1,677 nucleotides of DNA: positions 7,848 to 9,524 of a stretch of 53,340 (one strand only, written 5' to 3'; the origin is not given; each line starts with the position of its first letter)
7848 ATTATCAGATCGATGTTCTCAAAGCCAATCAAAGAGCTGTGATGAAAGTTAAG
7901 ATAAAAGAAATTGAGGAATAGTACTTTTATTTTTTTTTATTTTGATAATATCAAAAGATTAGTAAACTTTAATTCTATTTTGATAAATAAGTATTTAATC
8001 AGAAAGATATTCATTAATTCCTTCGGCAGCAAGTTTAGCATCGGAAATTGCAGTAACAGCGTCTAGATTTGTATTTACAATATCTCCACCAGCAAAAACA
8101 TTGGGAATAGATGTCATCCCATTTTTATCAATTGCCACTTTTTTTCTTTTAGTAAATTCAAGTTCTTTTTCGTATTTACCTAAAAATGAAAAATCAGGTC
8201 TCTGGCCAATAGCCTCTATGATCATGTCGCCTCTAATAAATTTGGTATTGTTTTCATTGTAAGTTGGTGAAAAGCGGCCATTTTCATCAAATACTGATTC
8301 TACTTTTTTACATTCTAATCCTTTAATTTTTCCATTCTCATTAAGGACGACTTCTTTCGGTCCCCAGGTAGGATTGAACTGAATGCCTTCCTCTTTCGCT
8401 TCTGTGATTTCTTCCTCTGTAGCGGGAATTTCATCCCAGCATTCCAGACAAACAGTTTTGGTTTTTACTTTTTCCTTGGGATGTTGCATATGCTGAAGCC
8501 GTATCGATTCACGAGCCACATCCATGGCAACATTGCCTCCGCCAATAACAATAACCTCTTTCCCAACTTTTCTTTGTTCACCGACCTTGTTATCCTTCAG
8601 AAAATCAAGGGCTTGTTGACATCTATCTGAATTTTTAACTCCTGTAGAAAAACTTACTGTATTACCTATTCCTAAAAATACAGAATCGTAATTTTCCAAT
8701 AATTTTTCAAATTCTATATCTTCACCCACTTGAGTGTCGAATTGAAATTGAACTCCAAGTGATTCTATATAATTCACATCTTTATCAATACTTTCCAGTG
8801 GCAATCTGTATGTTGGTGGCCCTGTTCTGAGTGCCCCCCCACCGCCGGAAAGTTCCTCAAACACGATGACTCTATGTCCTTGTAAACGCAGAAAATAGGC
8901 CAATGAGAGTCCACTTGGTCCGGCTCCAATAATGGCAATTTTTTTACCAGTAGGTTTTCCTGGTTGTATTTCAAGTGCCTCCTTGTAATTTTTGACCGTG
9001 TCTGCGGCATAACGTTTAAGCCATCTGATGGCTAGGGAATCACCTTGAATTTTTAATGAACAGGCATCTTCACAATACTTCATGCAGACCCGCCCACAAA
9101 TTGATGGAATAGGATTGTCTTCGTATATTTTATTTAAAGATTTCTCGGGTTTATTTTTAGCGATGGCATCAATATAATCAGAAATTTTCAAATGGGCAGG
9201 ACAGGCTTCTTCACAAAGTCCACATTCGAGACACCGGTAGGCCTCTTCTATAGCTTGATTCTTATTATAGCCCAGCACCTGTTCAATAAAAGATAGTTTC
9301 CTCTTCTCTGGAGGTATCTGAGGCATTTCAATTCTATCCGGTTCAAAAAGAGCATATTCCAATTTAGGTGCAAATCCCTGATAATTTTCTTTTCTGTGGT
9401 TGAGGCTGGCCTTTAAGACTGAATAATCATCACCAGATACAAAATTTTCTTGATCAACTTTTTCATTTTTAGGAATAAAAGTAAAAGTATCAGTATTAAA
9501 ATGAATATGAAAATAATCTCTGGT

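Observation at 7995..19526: Rex-headed 14-ORF Mrp-Mbx/Ehr-type membrane complex with Mbx gene order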

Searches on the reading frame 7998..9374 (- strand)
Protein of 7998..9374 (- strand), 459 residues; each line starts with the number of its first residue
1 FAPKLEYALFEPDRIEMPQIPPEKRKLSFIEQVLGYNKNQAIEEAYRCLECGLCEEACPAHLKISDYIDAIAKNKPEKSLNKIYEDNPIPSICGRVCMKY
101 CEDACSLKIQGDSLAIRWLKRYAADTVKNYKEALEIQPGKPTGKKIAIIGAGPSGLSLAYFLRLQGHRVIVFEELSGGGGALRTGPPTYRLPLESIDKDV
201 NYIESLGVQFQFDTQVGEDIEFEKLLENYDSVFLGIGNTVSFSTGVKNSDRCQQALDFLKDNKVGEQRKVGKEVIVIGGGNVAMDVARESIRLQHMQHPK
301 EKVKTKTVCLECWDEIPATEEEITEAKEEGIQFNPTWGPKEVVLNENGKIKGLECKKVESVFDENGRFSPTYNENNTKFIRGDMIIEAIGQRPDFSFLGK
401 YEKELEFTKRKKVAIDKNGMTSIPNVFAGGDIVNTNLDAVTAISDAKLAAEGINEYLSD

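Call 39: search_solved_structures(query=window:7998-9374:-, max_evalue=1e-60, show_alignments=5)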
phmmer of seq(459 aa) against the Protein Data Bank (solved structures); distinct sequences matched with E-value up to 1e-60: 6.
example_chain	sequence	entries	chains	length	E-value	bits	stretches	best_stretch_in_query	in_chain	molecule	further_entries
9bov_A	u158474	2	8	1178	1.5e-72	248.2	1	54-457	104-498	Molybdopterin oxidoreductase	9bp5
5jca_L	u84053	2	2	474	5.1e-72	246.4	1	12-458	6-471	NADH-dependent Ferredoxin:NADP Oxidoreductase (NfnI) subunit alpha | NADH-dependent Ferredoxin:NADP Oxidoreductase subunit alpha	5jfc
9n5u_A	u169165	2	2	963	5.1e-71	243.2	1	51-457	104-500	NfnA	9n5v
4ylf_B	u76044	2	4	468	1.7e-69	238.2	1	16-458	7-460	Dihydropyrimidine dehydrogenase subunit A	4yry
8oh5_C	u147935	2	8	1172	4.2e-68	233.5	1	54-458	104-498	Formate dehydrogenase-O, major subunit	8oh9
5vj7_A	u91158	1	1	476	3.4e-67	230.6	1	13-458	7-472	Oxidoreductase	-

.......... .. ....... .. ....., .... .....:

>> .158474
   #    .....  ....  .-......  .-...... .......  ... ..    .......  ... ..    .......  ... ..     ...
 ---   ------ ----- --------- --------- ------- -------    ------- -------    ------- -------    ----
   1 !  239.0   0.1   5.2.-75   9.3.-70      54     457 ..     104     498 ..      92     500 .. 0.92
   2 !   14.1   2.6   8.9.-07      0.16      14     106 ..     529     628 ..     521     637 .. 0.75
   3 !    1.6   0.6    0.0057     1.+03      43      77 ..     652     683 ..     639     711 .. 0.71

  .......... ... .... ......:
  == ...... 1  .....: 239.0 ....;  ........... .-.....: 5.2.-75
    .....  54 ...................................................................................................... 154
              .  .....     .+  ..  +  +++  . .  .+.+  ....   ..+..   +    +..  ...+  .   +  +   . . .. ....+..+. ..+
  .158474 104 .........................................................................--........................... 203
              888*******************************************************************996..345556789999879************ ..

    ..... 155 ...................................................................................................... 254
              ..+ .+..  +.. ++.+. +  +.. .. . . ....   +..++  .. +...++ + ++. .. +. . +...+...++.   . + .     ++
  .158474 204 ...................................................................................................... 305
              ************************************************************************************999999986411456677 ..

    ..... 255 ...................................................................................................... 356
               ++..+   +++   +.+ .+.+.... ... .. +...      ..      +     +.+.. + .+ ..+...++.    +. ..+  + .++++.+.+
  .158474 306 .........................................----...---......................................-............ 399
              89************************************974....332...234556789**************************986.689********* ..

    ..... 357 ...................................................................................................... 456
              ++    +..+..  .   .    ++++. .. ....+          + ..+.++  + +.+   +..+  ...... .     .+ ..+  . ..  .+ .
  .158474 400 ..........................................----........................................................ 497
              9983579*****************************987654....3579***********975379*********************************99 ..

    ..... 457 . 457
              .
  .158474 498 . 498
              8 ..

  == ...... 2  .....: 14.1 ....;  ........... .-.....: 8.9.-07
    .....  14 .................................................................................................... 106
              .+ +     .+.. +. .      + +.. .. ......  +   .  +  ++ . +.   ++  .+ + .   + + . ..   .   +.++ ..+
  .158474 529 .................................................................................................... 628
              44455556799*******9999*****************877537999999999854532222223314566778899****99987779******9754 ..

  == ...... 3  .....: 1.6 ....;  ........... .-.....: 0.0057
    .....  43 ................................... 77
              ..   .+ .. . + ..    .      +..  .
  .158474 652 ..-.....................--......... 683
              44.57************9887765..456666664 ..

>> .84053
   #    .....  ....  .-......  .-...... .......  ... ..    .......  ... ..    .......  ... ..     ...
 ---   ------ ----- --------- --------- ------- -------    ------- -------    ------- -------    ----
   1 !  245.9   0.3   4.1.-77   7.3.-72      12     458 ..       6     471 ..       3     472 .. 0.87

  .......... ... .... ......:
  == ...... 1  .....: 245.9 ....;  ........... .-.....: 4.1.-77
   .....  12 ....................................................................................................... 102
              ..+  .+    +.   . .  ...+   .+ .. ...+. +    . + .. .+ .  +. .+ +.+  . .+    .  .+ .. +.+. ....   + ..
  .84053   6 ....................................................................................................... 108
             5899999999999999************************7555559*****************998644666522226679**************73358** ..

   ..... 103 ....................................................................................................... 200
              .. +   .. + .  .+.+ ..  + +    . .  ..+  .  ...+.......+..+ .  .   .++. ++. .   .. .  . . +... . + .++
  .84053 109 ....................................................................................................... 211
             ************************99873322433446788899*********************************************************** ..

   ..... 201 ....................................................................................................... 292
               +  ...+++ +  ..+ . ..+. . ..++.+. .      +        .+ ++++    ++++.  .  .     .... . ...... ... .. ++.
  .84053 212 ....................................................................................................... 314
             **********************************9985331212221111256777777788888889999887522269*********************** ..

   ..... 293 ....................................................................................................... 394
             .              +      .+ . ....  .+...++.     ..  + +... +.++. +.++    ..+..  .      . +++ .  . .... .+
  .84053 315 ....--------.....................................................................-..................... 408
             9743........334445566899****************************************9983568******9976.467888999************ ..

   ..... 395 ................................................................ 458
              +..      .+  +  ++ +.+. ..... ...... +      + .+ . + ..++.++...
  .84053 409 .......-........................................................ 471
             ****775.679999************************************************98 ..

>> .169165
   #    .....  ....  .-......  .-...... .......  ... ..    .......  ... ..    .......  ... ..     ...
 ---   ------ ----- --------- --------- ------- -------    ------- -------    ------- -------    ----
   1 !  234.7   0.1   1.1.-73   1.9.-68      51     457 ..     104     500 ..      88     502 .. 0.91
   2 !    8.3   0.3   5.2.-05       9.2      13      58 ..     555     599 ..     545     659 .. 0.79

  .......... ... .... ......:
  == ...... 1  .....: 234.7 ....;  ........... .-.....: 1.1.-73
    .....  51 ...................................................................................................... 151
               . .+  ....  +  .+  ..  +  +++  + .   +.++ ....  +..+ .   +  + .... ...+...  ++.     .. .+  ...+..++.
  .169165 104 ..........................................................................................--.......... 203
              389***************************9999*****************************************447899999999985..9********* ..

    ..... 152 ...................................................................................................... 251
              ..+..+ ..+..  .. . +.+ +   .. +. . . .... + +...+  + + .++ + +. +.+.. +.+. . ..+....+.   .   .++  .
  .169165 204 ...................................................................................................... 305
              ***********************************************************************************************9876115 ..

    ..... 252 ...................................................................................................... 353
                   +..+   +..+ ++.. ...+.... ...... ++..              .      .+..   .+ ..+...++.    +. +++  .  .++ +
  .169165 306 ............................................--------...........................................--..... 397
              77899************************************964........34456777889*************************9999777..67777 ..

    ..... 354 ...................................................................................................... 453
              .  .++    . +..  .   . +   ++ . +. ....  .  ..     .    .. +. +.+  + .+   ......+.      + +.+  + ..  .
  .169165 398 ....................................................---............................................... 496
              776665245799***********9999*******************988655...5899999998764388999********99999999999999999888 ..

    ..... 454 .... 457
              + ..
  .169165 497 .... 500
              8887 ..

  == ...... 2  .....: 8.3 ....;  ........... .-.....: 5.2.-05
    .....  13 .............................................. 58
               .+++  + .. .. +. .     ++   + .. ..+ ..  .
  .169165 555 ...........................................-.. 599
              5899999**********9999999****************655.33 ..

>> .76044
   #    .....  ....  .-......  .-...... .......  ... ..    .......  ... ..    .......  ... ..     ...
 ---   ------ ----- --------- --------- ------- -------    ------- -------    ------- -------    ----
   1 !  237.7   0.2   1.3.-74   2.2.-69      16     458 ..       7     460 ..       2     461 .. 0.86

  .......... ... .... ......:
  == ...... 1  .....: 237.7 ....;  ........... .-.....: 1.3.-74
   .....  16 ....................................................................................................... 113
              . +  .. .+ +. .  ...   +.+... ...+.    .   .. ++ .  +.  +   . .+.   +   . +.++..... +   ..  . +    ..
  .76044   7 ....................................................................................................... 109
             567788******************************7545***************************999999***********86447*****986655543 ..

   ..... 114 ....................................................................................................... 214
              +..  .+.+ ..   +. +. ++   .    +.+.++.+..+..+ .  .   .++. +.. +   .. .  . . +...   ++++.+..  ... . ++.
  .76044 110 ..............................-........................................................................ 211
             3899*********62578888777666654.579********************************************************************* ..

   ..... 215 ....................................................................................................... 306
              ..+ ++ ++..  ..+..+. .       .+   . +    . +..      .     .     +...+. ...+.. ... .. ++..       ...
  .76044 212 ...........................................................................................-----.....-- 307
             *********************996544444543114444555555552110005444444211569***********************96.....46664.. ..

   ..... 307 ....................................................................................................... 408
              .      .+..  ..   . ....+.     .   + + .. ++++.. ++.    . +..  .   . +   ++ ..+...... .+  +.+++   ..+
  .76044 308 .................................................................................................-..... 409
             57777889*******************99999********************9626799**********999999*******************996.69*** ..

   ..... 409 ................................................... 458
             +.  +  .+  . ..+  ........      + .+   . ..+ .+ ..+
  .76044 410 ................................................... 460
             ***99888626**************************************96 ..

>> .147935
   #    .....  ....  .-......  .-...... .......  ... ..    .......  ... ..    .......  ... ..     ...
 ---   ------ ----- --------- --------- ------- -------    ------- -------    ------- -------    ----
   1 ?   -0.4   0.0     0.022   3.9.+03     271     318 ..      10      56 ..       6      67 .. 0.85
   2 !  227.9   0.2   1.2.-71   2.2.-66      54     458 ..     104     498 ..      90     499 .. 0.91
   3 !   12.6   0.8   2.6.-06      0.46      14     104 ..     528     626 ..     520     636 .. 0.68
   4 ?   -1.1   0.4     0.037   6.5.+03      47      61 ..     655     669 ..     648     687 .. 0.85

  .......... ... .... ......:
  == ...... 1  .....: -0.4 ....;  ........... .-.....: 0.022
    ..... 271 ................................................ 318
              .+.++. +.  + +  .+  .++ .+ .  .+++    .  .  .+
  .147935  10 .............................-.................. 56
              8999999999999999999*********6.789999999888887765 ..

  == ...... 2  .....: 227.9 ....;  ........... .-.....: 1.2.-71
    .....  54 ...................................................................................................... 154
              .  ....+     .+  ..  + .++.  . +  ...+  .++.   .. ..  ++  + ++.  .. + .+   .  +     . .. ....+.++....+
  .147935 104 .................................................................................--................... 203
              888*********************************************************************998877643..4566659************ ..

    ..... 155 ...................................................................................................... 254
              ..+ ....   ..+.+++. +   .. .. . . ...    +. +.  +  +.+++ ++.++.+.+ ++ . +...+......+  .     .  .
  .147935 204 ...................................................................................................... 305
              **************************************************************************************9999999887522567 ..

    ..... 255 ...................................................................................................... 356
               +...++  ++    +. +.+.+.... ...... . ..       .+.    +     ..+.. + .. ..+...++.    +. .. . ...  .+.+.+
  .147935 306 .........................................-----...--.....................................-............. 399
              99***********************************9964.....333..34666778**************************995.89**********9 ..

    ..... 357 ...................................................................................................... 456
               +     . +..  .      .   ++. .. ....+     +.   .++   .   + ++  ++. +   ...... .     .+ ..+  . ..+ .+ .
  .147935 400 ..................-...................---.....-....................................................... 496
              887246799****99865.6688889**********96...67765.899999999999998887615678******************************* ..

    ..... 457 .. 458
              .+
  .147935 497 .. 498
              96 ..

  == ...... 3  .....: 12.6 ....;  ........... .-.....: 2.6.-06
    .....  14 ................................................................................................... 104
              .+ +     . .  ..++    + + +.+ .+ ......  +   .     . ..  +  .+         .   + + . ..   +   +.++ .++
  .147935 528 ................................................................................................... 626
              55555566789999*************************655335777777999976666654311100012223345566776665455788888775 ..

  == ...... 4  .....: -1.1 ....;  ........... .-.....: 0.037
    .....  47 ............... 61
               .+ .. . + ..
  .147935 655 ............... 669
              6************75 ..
